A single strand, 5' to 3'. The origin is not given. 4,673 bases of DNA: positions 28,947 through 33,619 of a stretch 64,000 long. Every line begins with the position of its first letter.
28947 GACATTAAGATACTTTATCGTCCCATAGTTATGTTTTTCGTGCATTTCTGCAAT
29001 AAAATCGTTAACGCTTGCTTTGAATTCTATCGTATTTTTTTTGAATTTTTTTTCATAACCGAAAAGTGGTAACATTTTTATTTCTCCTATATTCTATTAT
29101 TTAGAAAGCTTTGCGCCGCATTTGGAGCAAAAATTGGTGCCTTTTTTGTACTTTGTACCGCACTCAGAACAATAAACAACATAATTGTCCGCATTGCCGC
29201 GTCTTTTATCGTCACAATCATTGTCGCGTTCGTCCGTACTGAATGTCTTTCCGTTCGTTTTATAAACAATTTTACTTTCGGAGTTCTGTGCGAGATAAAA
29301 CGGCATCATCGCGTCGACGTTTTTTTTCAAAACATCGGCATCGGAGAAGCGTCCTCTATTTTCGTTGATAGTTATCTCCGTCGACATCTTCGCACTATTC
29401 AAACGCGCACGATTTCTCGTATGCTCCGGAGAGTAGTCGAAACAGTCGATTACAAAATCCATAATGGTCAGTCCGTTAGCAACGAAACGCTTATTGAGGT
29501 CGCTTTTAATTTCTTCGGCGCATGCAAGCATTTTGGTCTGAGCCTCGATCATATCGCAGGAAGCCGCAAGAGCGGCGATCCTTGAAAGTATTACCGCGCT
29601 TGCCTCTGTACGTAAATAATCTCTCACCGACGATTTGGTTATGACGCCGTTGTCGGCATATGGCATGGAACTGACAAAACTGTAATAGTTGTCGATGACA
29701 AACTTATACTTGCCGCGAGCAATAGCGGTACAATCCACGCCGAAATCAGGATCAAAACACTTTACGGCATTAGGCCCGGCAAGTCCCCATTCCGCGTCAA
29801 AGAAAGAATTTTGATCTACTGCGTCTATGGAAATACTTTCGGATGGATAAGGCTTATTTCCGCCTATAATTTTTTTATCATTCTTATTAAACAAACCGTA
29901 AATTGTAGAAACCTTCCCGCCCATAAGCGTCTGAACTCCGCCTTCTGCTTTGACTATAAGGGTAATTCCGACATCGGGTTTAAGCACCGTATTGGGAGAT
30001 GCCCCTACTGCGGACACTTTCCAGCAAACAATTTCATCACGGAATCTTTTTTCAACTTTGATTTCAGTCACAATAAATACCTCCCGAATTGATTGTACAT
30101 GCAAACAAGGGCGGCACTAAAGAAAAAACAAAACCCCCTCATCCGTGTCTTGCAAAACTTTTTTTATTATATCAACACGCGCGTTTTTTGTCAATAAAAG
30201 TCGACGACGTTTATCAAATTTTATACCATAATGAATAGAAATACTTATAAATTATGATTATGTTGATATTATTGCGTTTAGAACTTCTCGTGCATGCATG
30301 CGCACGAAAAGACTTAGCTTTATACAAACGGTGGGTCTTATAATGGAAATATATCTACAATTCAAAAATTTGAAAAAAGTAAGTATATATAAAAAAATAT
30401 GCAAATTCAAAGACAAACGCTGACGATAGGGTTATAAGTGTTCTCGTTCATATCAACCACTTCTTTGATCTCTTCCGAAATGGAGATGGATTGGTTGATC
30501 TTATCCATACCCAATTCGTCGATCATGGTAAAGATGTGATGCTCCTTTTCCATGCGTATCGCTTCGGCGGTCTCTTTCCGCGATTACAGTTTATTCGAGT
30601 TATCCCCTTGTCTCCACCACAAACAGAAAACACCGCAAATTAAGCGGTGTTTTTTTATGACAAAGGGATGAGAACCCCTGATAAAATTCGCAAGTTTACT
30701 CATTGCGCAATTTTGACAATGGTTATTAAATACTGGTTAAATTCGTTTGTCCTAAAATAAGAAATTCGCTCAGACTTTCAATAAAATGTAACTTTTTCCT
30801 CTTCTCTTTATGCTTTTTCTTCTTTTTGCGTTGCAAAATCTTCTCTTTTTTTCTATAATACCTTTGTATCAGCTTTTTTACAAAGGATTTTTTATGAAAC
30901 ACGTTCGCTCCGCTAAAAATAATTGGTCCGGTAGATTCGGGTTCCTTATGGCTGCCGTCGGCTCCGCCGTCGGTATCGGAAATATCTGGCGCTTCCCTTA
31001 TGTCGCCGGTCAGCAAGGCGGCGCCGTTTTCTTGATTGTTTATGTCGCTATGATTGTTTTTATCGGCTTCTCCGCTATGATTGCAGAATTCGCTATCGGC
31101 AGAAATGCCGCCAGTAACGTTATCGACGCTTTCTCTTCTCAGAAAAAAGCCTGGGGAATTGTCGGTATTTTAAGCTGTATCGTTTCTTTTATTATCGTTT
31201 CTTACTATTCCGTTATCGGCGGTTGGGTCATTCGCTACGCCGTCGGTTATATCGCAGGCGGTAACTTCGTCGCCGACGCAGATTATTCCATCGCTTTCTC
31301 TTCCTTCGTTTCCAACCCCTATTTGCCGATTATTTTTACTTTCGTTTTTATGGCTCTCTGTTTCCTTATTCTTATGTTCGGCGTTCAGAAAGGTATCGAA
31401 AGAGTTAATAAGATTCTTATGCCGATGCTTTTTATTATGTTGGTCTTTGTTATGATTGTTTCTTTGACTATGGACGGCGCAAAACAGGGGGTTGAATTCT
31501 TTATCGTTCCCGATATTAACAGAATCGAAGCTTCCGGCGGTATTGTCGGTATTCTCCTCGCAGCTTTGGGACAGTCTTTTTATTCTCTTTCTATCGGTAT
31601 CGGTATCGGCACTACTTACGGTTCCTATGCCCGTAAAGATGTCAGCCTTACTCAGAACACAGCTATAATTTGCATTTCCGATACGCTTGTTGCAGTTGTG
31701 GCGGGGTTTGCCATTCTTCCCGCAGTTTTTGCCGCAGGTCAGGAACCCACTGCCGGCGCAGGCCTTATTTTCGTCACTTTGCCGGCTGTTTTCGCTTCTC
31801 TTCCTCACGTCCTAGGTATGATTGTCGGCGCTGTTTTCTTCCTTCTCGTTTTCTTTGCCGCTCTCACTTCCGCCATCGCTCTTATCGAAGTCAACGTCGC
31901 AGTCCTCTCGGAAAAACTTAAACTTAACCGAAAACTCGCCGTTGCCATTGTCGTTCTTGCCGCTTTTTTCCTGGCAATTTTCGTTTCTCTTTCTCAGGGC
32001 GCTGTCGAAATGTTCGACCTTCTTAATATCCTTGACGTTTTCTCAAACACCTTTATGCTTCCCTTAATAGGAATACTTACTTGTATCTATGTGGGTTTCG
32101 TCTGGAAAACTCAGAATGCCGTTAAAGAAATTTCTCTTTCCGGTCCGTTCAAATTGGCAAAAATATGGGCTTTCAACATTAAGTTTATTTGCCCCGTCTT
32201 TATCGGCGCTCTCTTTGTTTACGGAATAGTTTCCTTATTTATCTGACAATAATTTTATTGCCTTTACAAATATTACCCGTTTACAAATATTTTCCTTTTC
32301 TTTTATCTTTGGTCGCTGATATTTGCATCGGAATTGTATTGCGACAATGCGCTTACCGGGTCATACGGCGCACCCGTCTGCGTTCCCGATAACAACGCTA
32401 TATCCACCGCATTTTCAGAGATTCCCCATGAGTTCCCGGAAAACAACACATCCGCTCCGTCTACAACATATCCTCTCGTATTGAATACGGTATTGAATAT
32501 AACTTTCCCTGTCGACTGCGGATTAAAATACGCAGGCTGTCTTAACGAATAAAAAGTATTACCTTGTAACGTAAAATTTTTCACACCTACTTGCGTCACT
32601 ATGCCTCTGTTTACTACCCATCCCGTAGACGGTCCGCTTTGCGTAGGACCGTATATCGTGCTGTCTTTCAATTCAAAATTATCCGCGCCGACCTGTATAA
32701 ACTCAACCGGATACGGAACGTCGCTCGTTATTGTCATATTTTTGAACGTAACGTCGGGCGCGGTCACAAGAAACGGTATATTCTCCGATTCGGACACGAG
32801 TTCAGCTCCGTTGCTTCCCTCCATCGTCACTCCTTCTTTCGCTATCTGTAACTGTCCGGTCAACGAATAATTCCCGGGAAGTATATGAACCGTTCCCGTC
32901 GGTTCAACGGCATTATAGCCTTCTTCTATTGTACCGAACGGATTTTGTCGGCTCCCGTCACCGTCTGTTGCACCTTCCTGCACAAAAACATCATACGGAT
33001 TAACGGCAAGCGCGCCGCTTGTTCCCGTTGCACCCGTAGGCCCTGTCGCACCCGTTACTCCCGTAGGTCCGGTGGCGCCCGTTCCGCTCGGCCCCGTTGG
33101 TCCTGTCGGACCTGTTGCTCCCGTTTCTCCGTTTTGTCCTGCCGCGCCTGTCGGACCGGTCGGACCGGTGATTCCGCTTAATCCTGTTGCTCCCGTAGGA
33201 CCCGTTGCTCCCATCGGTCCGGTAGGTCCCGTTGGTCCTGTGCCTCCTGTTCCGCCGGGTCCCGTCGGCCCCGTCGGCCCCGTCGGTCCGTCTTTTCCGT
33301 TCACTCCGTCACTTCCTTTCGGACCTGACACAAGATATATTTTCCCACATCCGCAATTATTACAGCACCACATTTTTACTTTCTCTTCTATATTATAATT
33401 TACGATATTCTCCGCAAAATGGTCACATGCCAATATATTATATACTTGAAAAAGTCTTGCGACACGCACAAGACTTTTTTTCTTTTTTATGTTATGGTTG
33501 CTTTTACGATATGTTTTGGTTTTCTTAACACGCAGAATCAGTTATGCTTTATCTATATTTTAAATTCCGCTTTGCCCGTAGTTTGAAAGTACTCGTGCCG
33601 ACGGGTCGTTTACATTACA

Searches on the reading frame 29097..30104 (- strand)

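Call 5: search_protein_families(library=pfam, proteins=[window:29097-30104:-], max_evalue=0.01)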
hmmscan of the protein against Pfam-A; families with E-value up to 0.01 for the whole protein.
window:29097-30104:- (335 aa): 6 families
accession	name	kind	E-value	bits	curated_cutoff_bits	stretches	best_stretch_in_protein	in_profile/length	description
PF13240.11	Zn_Ribbon_1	-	2e-07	31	25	1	311-333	1-23/23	zinc-ribbon domain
PF13421.11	Band_7_1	-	5.6e-06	26.6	24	1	94-221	71-192/211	SPFH domain-Band 7 family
PF13248.11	Zn_ribbon_3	-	6.3e-06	25.9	27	1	310-333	3-26/26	zinc-ribbon domain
PF12773.13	DZR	-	0.00023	21.7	27.3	1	312-333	1-22/45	Double zinc ribbon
PF17032.10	Zn_ribbon_15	-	0.005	18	28.9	0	297-330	51-73/73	zinc-ribbon family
PF01145.31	Band_7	-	0.0076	16.7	23.6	0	159-250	82-173/176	SPFH domain / Band 7 family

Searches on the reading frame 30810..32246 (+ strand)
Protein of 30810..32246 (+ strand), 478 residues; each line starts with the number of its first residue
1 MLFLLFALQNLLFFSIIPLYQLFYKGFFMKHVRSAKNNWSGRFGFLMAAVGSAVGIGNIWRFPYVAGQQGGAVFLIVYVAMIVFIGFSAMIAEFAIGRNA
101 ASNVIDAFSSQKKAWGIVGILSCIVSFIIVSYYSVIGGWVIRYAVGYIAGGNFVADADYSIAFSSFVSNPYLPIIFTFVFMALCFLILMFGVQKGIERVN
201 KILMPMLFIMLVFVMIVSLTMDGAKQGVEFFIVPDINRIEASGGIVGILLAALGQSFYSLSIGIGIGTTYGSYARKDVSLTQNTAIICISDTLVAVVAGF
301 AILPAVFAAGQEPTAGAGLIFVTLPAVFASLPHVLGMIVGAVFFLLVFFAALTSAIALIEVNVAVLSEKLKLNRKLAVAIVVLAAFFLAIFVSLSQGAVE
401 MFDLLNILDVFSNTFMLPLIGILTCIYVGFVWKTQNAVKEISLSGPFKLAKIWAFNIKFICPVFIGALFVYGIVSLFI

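Call 5: search_protein_families(library=pfam, proteins=[window:30810-32246:+], max_evalue=0.01)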
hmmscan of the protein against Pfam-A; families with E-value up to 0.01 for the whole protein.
window:30810-32246:+ (478 aa): 1 family
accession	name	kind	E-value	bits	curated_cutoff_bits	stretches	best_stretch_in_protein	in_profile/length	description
PF00209.24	SNF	-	2.9e-57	195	27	2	180-475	183-483/524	Sodium:neurotransmitter symporter family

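Call 85: find_encoding_contigs(protein=window:30810-32246:+, flank=10000, max_places=10)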
Protein window:30810-32246:+ (478 aa): 2 contigs read that carry it; 2 places shown.
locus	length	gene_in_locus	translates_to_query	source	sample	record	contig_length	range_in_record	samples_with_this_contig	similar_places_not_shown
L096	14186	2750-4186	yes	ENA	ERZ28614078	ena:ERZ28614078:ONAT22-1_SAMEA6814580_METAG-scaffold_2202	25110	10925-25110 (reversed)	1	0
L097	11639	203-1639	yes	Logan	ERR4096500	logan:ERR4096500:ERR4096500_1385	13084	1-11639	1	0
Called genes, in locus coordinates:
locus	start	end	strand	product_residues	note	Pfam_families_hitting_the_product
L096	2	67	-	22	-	?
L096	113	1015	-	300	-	-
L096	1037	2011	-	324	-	PF13421:Band_7_1 (weak), PF13240:Zn_Ribbon_1 (weak), PF13248:Zn_ribbon_3 (weak)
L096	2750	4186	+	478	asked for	PF00209:SNF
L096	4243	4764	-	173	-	-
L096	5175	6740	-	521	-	PF13522:GATase_6, PF13537:GATase_7, PF12481:DUF3700 (weak), PF00733:Asn_synthase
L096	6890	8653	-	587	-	PF00909:Ammonium_transp, PF00543:P-II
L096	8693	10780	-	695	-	PF12437:GSIII_N, PF00120:Gln-synt_C, PF18318:Gln-synt_C-ter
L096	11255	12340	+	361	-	PF00310:GATase_2, PF13522:GATase_6 (weak), PF13537:GATase_7 (faint)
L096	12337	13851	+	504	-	PF12838:Fer4_7 (weak), PF01645:Glu_synthase, PF00478:IMPDH (weak), PF04898:Glu_syn_central (weak), PF01070:FMN_dh (weak)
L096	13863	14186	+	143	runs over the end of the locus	PF13247:Fer4_11, PF14697:Fer4_21 (weak), PF12838:Fer4_7, PF13187:Fer4_9 (weak), PF25160:LdpA_Fe-S-bd (weak), PF12797:Fer4_2 (weak), PF00037:Fer4, PF12837:Fer4_6, +3 more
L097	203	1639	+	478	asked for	PF00209:SNF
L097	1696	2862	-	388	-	PF01391:Collagen (weak), PF22842:Pel9A-like_beta_helix (weak)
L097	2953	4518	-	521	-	PF13522:GATase_6, PF13537:GATase_7, PF12481:DUF3700 (weak), PF00733:Asn_synthase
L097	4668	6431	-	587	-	PF00909:Ammonium_transp, PF00543:P-II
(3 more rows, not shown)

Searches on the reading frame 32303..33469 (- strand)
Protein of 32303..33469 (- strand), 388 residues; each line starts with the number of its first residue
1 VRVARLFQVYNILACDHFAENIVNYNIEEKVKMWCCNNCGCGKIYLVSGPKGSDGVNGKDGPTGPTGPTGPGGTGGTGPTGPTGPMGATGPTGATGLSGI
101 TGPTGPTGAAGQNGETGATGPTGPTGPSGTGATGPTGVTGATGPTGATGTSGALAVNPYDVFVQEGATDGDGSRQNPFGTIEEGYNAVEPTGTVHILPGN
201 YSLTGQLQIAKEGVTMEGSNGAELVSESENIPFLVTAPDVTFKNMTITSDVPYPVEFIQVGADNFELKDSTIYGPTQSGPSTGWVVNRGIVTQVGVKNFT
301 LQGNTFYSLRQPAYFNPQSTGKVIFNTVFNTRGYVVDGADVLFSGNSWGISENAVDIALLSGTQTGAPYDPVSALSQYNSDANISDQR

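Call 16: search_protein_families(library=pfam, proteins=[window:32303-33469:-], max_evalue=0.0001)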
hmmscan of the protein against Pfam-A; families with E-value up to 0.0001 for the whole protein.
window:32303-33469:- (388 aa): 1 family
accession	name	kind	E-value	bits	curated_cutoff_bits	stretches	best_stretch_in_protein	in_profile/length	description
PF01391.23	Collagen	-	1.1e-11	44.7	27.2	2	93-152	1-58/60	Collagen triple helix repeat (20 copies)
